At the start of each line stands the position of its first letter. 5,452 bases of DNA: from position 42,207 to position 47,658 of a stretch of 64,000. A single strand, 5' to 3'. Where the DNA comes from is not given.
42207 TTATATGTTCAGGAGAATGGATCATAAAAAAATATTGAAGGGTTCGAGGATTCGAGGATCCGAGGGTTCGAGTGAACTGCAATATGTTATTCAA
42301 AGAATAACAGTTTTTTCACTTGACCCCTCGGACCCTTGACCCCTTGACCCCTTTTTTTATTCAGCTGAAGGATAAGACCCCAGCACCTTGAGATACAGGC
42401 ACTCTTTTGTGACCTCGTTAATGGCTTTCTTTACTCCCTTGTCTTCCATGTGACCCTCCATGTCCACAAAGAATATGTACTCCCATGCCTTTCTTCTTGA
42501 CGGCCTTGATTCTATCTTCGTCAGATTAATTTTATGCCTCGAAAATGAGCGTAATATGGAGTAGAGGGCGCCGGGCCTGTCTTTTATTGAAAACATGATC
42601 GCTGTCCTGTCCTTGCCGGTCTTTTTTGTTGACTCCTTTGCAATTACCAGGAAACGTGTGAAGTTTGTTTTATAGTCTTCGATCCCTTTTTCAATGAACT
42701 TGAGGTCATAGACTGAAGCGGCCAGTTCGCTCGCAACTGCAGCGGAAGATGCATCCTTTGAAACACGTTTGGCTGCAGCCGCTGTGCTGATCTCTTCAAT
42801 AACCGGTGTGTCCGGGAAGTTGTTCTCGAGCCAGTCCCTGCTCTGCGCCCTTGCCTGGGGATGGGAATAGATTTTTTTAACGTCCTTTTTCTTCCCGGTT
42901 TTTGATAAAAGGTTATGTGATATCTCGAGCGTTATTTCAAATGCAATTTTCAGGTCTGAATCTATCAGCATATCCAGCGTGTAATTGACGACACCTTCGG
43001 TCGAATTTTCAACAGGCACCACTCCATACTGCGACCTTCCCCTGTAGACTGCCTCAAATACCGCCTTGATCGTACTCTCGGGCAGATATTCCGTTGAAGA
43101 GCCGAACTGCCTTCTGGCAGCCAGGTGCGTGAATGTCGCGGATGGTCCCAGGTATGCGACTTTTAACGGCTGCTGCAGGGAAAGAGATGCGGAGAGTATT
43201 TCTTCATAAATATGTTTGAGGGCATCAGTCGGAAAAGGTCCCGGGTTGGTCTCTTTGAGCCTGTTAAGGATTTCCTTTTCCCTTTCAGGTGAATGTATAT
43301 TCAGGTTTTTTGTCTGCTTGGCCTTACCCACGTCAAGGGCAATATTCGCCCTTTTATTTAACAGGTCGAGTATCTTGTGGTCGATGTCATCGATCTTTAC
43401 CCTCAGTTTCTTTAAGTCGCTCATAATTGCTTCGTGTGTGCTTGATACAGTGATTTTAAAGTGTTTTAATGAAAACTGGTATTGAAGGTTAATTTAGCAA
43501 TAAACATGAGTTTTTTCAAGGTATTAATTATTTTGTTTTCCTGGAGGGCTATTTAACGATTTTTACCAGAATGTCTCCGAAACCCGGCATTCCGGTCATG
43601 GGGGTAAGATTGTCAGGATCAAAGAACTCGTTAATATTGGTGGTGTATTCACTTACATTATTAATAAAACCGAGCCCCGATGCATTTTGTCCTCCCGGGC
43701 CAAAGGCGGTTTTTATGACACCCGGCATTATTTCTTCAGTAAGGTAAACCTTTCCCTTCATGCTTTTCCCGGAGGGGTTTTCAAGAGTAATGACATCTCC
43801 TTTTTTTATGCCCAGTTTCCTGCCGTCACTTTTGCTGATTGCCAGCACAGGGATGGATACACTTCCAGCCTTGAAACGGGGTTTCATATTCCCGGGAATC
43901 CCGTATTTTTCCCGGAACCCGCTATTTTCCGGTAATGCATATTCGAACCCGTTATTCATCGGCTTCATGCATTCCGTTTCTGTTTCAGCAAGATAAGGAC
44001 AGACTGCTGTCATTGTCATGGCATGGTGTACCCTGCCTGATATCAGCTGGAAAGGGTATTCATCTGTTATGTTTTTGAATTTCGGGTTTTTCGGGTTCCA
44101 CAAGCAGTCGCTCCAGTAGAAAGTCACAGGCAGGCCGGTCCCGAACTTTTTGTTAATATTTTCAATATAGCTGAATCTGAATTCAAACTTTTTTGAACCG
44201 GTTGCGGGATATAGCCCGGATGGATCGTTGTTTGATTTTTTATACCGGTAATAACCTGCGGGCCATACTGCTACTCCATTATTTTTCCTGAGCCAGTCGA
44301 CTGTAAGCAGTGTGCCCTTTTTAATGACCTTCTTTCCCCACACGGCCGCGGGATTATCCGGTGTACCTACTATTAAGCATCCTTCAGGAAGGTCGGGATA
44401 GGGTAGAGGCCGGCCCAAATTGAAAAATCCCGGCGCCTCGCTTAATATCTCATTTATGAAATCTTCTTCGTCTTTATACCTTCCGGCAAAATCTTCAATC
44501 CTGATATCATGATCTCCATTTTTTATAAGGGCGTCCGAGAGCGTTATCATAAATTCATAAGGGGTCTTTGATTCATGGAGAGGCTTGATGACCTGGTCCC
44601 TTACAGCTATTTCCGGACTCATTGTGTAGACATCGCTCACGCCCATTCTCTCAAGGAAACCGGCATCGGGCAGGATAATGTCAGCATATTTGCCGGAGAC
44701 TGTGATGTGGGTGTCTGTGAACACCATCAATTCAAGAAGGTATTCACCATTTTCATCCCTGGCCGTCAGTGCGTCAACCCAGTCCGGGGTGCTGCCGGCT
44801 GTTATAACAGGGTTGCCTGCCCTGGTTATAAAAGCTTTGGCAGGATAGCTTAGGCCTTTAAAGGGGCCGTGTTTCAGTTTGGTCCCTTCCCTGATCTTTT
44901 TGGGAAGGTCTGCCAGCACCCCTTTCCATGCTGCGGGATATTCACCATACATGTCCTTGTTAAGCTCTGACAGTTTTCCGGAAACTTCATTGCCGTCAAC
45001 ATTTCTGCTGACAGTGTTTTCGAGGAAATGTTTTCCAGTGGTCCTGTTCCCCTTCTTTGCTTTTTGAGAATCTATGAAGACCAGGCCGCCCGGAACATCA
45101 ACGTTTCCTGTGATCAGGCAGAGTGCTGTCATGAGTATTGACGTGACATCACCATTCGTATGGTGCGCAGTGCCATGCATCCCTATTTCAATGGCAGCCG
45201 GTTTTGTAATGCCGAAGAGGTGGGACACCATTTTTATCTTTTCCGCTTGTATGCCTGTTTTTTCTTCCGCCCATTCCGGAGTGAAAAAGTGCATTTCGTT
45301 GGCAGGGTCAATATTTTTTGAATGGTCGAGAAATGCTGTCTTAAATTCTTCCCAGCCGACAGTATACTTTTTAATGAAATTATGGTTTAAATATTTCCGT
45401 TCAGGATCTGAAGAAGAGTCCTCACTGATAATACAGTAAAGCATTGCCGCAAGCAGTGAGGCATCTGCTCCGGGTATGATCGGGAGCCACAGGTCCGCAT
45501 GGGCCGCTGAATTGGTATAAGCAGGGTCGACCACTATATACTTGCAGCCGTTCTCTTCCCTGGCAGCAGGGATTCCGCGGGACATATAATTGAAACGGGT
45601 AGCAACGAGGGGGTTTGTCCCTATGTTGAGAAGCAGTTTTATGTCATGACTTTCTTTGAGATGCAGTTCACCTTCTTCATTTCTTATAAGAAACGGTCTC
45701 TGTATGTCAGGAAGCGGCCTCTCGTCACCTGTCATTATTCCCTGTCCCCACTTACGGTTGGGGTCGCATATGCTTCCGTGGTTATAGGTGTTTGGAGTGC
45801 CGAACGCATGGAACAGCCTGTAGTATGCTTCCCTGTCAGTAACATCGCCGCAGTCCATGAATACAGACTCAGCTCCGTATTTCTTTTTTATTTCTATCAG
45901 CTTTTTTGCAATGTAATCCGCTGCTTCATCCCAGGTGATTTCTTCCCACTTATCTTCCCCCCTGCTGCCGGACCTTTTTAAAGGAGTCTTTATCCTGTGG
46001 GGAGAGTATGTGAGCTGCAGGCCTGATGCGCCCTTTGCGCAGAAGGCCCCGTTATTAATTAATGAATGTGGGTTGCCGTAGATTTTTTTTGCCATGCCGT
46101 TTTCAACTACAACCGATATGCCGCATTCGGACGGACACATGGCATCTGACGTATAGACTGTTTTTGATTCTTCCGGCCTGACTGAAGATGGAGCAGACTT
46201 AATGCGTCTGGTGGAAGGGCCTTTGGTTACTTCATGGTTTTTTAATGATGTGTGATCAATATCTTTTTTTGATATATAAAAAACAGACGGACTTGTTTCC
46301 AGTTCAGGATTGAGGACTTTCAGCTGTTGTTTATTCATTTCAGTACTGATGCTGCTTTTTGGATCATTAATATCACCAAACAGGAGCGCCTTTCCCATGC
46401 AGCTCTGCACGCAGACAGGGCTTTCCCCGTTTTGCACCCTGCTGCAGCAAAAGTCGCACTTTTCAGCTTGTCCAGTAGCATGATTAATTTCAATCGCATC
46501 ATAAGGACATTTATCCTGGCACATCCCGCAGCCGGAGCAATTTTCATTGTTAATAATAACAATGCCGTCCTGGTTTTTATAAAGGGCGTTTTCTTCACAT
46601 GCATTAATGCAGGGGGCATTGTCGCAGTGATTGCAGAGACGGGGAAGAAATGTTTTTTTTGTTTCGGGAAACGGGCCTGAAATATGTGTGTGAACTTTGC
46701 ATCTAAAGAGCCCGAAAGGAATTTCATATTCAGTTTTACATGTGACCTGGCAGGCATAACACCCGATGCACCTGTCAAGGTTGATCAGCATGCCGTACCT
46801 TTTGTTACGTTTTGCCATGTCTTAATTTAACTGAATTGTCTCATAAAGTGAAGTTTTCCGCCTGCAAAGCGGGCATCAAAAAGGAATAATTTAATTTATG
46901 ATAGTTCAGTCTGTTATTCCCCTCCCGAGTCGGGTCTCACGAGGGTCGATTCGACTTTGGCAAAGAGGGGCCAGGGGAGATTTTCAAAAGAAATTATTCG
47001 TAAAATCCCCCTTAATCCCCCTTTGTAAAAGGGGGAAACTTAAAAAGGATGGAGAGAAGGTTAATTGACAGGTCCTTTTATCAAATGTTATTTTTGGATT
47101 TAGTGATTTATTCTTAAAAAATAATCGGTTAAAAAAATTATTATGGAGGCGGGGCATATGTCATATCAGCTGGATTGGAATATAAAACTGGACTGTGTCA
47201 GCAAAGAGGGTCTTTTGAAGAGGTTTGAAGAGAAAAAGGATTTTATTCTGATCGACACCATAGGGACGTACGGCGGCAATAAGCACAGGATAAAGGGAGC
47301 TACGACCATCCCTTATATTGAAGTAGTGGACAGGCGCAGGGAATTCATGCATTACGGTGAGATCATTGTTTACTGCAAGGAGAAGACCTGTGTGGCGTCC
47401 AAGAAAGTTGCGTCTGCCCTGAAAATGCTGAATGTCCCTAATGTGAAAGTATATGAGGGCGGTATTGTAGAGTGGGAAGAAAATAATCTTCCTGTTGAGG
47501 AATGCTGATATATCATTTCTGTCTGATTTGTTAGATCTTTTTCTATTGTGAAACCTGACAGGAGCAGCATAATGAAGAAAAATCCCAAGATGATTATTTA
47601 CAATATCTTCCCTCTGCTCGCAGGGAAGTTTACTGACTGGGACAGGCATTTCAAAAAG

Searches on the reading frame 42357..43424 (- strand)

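Call 82: search_protein_families(library=pfam, proteins=[window:42357-43424:-], max_evalue=1e-8)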
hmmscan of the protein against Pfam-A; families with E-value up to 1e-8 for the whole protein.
window:42357-43424:- (355 aa): 3 families
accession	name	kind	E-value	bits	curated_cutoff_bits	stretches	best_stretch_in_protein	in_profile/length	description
PF00800.23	PDT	-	9.1e-63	211.8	25.2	1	89-265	1-180/181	Prephenate dehydratase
PF01817.26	CM_2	-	1.4e-24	86.6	27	1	7-85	1-80/80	Chorismate mutase type II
PF01842.31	ACT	-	1.1e-12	47.9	27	1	275-338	2-64/66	ACT domain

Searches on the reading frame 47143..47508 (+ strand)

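Call 52: search_protein_families(library=pfam, proteins=[window:47143-47508:+], max_evalue=0.001)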
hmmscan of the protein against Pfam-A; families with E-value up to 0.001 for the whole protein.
window:47143-47508:+ (121 aa): 1 family
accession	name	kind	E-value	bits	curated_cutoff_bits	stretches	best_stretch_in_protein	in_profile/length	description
PF00581.25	Rhodanese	-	3.9e-09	37.3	22.2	1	25-113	6-101/102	Rhodanese-like domain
